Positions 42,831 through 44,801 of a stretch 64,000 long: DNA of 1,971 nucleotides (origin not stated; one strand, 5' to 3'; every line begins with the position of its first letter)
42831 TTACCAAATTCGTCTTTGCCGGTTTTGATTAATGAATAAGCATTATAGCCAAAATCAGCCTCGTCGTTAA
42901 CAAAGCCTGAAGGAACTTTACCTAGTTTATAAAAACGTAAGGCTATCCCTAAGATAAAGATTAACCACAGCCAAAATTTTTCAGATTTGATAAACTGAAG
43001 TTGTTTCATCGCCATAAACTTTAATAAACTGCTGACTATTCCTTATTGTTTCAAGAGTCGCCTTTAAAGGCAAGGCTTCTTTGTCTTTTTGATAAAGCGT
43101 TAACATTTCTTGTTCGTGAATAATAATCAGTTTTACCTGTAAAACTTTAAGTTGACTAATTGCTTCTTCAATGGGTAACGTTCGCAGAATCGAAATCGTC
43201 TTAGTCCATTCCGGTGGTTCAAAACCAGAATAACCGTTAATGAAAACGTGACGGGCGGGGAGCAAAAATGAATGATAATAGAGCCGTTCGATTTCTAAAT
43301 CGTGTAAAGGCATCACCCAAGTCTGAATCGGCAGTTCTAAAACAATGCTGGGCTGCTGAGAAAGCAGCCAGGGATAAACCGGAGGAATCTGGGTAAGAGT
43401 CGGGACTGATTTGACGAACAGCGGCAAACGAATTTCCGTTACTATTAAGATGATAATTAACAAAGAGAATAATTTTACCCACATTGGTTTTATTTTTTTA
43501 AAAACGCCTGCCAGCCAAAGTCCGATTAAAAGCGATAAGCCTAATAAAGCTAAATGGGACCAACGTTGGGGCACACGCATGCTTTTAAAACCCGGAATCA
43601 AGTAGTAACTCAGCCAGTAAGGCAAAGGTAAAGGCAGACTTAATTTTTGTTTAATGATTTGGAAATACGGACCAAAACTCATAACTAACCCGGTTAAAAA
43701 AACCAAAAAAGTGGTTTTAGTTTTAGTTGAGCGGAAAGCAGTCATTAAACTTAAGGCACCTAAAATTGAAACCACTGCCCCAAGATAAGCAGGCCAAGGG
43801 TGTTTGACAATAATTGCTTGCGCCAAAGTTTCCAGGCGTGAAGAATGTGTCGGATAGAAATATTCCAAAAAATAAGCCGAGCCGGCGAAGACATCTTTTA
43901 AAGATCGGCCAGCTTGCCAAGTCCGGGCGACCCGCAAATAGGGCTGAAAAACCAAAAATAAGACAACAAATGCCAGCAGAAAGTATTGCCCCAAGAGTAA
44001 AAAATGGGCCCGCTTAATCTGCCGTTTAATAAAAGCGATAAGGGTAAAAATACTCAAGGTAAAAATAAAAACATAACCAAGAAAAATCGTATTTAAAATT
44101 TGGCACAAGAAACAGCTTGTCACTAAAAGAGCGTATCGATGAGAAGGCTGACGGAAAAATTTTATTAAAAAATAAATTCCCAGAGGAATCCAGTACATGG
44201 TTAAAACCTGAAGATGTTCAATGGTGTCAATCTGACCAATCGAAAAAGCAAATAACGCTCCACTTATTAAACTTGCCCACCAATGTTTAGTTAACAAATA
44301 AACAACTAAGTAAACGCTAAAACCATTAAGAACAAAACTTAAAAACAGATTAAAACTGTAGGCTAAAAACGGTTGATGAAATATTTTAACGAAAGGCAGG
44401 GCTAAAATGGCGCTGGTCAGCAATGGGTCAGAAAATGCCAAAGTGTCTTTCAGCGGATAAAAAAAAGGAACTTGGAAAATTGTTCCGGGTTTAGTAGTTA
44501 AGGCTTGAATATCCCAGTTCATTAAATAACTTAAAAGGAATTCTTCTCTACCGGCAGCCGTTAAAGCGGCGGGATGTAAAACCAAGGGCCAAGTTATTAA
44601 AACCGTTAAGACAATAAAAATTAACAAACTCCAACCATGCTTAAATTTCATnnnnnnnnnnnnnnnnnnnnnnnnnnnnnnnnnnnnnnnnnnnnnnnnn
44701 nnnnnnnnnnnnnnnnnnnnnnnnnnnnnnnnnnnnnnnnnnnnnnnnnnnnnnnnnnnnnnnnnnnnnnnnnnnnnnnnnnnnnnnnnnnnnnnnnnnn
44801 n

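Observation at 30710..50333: Uninterrupted 19.6 kb array of 13 polytopic membrane proteins: five PMT/ArnT-like paralogs, YfhO, DUF2079, DUF2029-like and others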

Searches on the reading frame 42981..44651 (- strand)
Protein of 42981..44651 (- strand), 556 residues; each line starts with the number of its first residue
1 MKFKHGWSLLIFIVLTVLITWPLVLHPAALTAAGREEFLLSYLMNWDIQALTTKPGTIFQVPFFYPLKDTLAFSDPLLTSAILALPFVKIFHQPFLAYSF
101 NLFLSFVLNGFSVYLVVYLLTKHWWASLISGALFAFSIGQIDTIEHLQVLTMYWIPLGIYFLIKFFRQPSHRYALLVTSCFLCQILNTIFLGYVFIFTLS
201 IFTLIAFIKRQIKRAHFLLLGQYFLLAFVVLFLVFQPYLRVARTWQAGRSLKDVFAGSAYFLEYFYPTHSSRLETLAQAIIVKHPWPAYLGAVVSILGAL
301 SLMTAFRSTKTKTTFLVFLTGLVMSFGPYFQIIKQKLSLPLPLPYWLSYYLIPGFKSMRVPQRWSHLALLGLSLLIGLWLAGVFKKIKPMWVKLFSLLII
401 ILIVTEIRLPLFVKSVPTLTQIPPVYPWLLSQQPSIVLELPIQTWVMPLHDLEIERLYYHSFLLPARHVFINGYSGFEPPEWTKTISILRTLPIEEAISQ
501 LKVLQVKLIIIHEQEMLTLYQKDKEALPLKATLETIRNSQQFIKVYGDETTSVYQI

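Call 5: search_protein_families(library=pfam, proteins=[window:42981-44651:-], max_evalue=0.01)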
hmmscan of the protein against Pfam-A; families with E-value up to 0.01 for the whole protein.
window:42981-44651:- (556 aa): 0 families

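Call 9: search_protein_families(library=ncbifam, proteins=[window:42981-44651:-], max_evalue=0.01)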
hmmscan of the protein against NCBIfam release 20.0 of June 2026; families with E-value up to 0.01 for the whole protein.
window:42981-44651:- (556 aa): 0 families

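Call 26: find_homologous_proteins(query=window:42981-44651:-, max_evalue=0.001)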
Query window:42981-44651:- (556 aa): 104 proteins with E <= 0.001 among 8000 candidates.
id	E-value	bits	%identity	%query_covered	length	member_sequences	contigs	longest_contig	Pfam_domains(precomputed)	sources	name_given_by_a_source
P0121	0.0e+0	1218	100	100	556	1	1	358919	-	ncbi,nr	ncbi:MAG: hypothetical protein NTZ93_02745 [Candidatus Beckwithbacteria bacterium]|nr:hypothetical p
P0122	5.1e-235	800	64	100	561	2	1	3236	-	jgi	-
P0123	6.8e-230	783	66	100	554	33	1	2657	-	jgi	-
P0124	3.9e-212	724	60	100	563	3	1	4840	PF19830.5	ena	-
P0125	1.5e-206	706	60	100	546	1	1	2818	PF19830.5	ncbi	-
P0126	2.7e-197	675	58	100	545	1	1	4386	-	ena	-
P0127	9.8e-188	644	55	100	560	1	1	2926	-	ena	-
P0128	2.2e-184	632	54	99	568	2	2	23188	PF19830.5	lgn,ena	-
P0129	5.5e-184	631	55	100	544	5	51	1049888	-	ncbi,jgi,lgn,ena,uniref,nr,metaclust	ncbi:MAG: hypothetical protein UX85_C0005G0025 [Candidatus Beckwithbacteria bacterium GW2011_GWB1_47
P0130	4.6e-180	618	54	100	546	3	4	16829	PF19830.5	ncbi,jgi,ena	-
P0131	7.3e-180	618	54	97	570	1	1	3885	-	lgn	-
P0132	1.3e-179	617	64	82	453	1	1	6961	-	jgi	jgi:hypothetical protein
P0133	5.7e-179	615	53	100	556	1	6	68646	PF19830.5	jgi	-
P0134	1.5e-176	607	52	100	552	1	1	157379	-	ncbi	ncbi:hypothetical protein ACFL18_00470 [Patescibacteria group bacterium]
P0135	8.6e-175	601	51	100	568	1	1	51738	PF19830.5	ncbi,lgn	-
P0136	1.8e-172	593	51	100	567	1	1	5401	PF19830.5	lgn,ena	-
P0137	4.2e-140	486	43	97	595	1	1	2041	PF19830.5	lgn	-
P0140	2.7e-129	451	39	98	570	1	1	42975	PF19830.5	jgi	jgi:hypothetical protein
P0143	6.3e-52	195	31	91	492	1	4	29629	PF19830.5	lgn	-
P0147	1.2e-37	148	27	91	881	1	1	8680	PF19830.5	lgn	-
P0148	1.5e-35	141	28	93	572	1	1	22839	PF19830.5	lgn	-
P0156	6.0e-25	106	25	92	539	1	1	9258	PF19830.5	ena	-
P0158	8.8e-24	102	35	36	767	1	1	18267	PF00754.32,PF22633.4,PF19830.5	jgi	jgi:hypothetical protein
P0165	2.0e-21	95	34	35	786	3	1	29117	PF00754.32,PF22633.4,PF19830.5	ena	-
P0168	2.6e-20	91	26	94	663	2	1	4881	PF19830.5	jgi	jgi:hypothetical protein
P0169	8.4e-20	89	26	41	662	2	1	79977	PF09586.17,PF19830.5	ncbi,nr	ncbi:MAG TPA: hypothetical protein VGS22_16675 [Thermoanaerobaculia bacterium]|nr:hypothetical prote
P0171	1.9e-19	88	27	48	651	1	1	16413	PF19830.5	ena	-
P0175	6.1e-18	83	34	28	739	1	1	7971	PF19830.5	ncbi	-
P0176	3.7e-17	80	26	93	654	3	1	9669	PF19830.5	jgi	jgi:hypothetical protein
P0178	5.0e-17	80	25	48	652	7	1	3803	PF19830.5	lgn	-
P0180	4.3e-15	74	29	34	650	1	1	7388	PF19830.5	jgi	-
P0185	1.1e-13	69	28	39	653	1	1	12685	PF19830.5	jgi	jgi:hypothetical protein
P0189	1.3e-12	65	25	44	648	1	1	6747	PF09586.17,PF19830.5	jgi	jgi:hypothetical protein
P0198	2.0e-9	55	26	87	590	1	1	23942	PF19830.5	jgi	-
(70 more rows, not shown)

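Call 42: predict_structure(alignment_id=A3)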
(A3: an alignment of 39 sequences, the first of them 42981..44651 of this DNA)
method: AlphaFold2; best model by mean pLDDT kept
length: 556 residues; sequences in the alignment: 39
mean_pLDDT: 93.3   pTM: 0.92
mean pLDDT of the five models: 93.3, 93.2, 92.6, 92.5, 92.2
residues with pLDDT >= 90: 443; 70-90: 105; 50-70: 8; < 50: 0
segments of 3 or more residues with pLDDT < 50: none
pLDDT, mean of each block of 10 residues (from residue 1): 92 98 96 95 98 96 95 95 98 97 98 98 98 97 94 98 97 98 96 96 95 94 97 94 83 88 89 89 75 96 87 96 93 76 92 84 92 98 97 98 97 95 96 97 90 96 96 89 86 86 96 94 84 89 95 96
secondary structure, 60 per line:
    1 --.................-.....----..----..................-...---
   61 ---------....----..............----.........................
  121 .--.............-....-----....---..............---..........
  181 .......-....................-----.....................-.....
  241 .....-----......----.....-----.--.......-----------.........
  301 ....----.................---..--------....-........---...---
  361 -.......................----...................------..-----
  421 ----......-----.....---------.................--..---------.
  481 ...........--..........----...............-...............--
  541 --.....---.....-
elements in order: H3-19 H21-25 H36-53 H70-73 H78-91 H96-121 H124-136 H138-141 H147-150 H154-167 H171-187 H189-208 H214-234 H236-245 H251-256 H261-265 H274-280 H292-304 H309-325 E339-342 H344-351 H362-384 H389-406 H425-430 E436-440 H450-466 H480-491 H494-503 E508-512 H513-522 H524-538 E543-547 E551-555

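Call 46: fold_search(model_id=the predicted structure, library=pdb)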
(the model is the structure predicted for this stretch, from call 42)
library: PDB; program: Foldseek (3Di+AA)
matches with E <= 10: 245; with E <= 0.001: 26
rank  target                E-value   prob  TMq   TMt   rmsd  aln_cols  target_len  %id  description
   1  7oci_F                2.7e-08  1.00  0.53  0.47  13.2       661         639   12  Cryo-EM structure of yeast Ost6p containing oligosaccharyltransferase complex (released 2022-02-16)
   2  6ezn_F                3.6e-08  1.00  0.58  0.51  12.9       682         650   12  Cryo-EM structure of the yeast oligosaccharyltransferase (OST) complex (released 2018-01-17)
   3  8age_A                3.6e-08  1.00  0.54  0.48  10.3       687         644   11  Structure of yeast oligosaccharylransferase complex with acceptor peptide bound (released 2022-12-07)
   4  7zli_A                5.6e-08  1.00  0.53  0.46   9.2       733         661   11  Cryo-EM structure of C-mannosyltransferase CeDPY19, in complex with Dol25-P-Man and bound to CMT2-Fab and anti-Fab nan (released 2023-01-11)
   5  7zlh_A                6.9e-08  1.00  0.53  0.47  10.1       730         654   13  Cryo-EM structure of C-mannosyltransferase CeDPY19, in apo state, bound to CMT2-Fab and anti-Fab nanobody (released 2023-01-11)
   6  8agc_A                9.3e-08  1.00  0.54  0.45  12.0       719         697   11  Structure of yeast oligosaccharylransferase complex with lipid-linked oligosaccharide and non-acceptor peptide bound (released 2022-12-07)
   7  7zlg_A                1.5e-07  1.00  0.54  0.47   9.2       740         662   12  Cryo-EM structure of C-mannosyltransferase CeDPY19, in complex with acceptor peptide and bound to CMT2-Fab and anti-Fa (released 2023-01-11)
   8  8agb_A                3.6e-07  1.00  0.56  0.50  11.8       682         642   11  Structure of yeast oligosaccharylransferase complex with lipid-linked oligosaccharide bound (released 2022-12-07)
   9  8b6l_I                4.3e-07  1.00  0.52  0.44  17.3       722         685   12  Subtomogram average of the human Sec61-TRAP-OSTA-translocon (released 2022-12-07)
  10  9n9j_I                4.7e-07  1.00  0.54  0.44  13.4       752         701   11  Structure of a GRP94 folding intermediate engaged with a CCDC134- and FKBP11-bound secretory translocon (released 2025-11-19)
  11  6ftg_5                4.7e-07  1.00  0.53  0.47  17.2       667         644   13  Subtomogram average of OST-containing ribosome-translocon complexes from canine rough microsomal membranes (released 2018-03-21)
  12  6s7t_A                1.2e-06  1.00  0.52  0.43  10.0       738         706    8  Cryo-EM structure of human oligosaccharyltransferase complex OST-B (released 2019-12-18)
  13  6s7o_A                1.3e-06  1.00  0.51  0.45  16.9       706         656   12  Cryo-EM structure of human oligosaccharyltransferase complex OST-A (released 2019-12-18)
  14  6w98_A                2.7e-06  1.00  0.59  0.28   6.7       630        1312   12  Single-Particle Cryo-EM Structure of Arabinofuranosyltransferase AftD from Mycobacteria (released 2020-05-13)
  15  6c26_A                3.3e-06  1.00  0.54  0.47  12.5       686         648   11  The Cryo-EM structure of a eukaryotic oligosaccharyl transferase complex (released 2018-01-31)
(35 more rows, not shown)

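Call 66: find_encoding_contigs(protein=P0129, flank=10000, max_places=1)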
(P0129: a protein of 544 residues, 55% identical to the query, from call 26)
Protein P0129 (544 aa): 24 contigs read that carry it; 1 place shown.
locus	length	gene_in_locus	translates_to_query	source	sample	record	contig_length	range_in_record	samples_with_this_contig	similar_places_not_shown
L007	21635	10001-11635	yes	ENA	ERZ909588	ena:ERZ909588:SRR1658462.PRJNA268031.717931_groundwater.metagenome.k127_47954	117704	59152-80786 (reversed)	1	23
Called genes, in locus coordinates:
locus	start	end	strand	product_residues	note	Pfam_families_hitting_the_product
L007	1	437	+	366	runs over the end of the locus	PF13439:Glyco_transf_4 (faint), PF00534:Glycos_transf_1, PF13692:Glyco_trans_1_4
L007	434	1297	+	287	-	PF00535:Glycos_transf_2, PF13641:Glyco_tranf_2_3, PF13506:Glyco_transf_21 (weak)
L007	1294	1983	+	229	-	PF00483:NTP_transferase, PF12804:NTP_transf_3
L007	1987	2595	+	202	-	PF13580:SIS_2, PF01380:SIS (weak)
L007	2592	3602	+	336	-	PF00288:GHMP_kinases_N, PF08544:GHMP_kinases_C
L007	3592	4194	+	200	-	PF08645:PNK3P, PF13419:HAD_2 (weak), PF13242:Hydrolase_like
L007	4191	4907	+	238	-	PF00483:NTP_transferase, PF12804:NTP_transf_3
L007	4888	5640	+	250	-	PF13641:Glyco_tranf_2_3, PF00535:Glycos_transf_2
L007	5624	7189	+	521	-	PF02366:PMT (weak), PF13231:PMT_2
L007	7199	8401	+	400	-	-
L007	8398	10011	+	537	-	PF02366:PMT (weak), PF13231:PMT_2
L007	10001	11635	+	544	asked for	-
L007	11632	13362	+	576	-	PF02366:PMT (weak), PF13231:PMT_2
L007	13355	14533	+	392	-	-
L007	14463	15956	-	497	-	-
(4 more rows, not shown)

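Call 77: search_protein_families(library=pfam, proteins=[window:42981-44651:-], max_evalue=1)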
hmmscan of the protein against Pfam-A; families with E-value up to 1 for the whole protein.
window:42981-44651:- (556 aa): 0 families
